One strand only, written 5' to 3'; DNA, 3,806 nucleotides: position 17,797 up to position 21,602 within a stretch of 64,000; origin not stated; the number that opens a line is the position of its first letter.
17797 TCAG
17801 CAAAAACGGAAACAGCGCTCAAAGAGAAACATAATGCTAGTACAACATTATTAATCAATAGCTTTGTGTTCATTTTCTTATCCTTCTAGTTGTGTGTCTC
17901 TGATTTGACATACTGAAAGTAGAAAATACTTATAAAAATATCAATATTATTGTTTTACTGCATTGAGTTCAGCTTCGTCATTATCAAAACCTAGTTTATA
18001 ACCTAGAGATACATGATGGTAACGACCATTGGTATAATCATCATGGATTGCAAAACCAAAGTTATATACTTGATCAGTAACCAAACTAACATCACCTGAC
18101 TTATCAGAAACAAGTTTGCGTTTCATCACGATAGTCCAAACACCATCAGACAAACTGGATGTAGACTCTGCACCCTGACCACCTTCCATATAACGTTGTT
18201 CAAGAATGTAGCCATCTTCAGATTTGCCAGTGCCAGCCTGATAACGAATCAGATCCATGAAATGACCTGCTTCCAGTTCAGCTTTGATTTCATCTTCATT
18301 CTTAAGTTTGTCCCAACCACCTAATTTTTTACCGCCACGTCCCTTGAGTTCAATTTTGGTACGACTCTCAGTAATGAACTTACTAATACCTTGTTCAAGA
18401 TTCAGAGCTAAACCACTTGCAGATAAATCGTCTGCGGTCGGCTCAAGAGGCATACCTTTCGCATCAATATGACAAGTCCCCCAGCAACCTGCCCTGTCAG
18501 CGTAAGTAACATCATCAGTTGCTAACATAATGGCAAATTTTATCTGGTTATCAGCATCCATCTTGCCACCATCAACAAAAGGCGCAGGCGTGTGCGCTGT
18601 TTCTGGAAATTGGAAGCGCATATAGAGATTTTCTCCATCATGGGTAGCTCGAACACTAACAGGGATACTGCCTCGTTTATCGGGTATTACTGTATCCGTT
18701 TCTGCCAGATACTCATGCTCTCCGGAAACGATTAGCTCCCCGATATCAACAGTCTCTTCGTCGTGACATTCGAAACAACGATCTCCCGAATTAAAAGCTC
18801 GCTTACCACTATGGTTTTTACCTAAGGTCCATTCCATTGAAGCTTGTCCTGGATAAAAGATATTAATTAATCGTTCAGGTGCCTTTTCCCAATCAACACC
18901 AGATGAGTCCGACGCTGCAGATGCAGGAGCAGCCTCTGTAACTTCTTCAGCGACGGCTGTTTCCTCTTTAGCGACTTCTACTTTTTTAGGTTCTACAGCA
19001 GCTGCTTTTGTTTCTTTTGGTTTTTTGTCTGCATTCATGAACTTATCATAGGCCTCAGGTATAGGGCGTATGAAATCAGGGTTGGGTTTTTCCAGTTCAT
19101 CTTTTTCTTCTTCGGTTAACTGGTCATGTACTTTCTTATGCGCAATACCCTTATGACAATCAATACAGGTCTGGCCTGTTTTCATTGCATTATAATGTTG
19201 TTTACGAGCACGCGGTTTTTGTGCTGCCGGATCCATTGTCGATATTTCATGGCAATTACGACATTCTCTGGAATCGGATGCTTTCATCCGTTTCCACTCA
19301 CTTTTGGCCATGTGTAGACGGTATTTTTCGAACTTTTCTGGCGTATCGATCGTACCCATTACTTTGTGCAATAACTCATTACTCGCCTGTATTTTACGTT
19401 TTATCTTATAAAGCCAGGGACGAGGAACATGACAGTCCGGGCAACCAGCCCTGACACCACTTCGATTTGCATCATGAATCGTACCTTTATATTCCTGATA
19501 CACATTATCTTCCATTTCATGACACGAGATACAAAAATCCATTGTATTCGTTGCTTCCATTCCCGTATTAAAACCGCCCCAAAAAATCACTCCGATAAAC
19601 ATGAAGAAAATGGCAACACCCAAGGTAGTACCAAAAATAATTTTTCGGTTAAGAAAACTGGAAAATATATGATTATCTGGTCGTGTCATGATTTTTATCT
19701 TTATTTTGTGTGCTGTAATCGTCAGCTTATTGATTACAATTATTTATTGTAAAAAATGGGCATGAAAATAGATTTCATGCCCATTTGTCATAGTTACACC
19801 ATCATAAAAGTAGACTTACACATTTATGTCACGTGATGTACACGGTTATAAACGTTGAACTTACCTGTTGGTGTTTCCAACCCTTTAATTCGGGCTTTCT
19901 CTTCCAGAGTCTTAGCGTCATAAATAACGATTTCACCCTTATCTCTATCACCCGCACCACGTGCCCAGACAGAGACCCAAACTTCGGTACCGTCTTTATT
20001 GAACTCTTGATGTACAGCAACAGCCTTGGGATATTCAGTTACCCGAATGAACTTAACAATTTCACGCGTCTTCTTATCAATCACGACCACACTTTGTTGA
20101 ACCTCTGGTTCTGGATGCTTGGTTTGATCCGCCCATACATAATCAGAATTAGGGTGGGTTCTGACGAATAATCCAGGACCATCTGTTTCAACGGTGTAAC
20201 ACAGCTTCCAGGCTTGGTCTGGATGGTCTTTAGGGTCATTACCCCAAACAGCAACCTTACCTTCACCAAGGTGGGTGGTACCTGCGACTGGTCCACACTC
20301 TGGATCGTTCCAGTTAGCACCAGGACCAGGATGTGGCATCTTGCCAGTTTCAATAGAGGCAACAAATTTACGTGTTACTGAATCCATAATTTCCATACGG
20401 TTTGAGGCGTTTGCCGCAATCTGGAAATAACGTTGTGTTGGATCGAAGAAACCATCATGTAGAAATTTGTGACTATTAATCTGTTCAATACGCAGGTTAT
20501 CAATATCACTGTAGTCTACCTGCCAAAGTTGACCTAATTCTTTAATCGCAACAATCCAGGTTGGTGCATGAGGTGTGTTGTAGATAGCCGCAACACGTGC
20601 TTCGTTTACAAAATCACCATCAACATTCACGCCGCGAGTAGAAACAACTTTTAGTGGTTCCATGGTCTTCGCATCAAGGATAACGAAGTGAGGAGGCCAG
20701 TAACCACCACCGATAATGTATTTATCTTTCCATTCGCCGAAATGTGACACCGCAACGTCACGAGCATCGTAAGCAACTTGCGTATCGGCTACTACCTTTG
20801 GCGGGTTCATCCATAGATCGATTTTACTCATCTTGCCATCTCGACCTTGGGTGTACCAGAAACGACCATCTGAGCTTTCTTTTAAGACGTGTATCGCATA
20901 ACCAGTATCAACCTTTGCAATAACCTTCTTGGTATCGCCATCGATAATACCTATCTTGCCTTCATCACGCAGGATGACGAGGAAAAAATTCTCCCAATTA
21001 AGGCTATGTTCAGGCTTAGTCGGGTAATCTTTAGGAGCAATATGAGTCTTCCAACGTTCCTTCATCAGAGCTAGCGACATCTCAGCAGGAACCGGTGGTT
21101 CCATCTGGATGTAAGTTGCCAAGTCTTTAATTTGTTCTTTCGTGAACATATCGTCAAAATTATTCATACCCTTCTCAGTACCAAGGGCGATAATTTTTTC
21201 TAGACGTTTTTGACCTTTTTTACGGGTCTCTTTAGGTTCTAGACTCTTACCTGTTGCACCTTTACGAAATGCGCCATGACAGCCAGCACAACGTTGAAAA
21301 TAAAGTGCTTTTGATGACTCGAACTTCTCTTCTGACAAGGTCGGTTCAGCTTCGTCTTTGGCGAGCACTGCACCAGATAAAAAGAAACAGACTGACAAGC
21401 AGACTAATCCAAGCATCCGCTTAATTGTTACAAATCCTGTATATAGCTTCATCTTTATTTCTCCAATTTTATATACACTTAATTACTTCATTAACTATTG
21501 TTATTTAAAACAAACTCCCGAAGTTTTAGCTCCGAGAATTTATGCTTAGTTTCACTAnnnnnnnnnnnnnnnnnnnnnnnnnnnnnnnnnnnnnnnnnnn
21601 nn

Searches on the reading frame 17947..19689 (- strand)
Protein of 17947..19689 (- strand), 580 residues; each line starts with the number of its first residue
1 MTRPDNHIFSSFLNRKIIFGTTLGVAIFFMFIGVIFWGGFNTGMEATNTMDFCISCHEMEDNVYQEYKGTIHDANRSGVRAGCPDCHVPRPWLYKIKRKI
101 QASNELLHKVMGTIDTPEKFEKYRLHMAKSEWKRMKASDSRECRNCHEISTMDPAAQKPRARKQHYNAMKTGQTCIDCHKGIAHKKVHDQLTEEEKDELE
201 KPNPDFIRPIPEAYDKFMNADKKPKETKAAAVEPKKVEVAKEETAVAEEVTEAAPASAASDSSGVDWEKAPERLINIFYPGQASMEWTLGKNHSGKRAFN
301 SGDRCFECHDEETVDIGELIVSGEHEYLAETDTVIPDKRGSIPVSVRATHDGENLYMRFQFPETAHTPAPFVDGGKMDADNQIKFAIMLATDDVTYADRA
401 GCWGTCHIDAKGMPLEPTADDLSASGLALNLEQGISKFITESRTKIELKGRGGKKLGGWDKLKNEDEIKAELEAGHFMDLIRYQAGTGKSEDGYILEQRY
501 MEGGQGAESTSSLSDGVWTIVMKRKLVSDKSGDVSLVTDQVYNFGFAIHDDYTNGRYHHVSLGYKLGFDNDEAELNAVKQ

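Call 55: search_protein_families(library=pfam, proteins=[window:17947-19689:-], max_evalue=0.001)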
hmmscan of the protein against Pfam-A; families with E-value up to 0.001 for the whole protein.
window:17947-19689:- (580 aa): 5 families
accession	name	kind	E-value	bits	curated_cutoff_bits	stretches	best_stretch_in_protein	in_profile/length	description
PF03264.19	Cytochrom_NNT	-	2.5e-72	242.7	24.1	1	23-187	9-172/174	NapC/NirT cytochrome c family, N-terminal region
PF09459.16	EB_dh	-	5.7e-29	102.2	33.3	2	276-507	13-146/236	Ethylbenzene dehydrogenase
PF14522.11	Cytochrome_C7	-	6.5e-06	26.3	24.8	0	137-189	11-58/67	Cytochrome c7 and related cytochrome c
PF14537.11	Cytochrom_c3_2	-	2.4e-05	25.2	25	0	130-185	16-68/79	Cytochrome c3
PF02085.21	Cytochrom_CIII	-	6.5e-05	23.6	22.9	0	45-88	41-83/101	Class III cytochrome C family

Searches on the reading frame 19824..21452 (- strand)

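Call 55: search_protein_families(library=pfam, proteins=[window:19824-21452:-], max_evalue=0.001)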
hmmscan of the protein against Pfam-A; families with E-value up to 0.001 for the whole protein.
window:19824-21452:- (542 aa): 4 families
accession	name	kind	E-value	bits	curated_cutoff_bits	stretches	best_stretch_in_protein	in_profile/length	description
PF02239.22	Cytochrom_D1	-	1.7e-118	395.8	25.5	1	152-536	2-367/368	Cytochrome D1 heme domain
PF13442.11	Cytochrome_CBB3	-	8.1e-10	39.3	27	1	45-115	4-68/68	Cytochrome C oxidase, cbb3-type, subunit III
PF16819.11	DUF5074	-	2.8e-06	27.1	27.2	0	504-527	70-93/353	Domain of unknown function (DUF5074)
PF00034.26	Cytochrom_C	-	1.4e-05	26.8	21.3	1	48-116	5-87/90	Cytochrome c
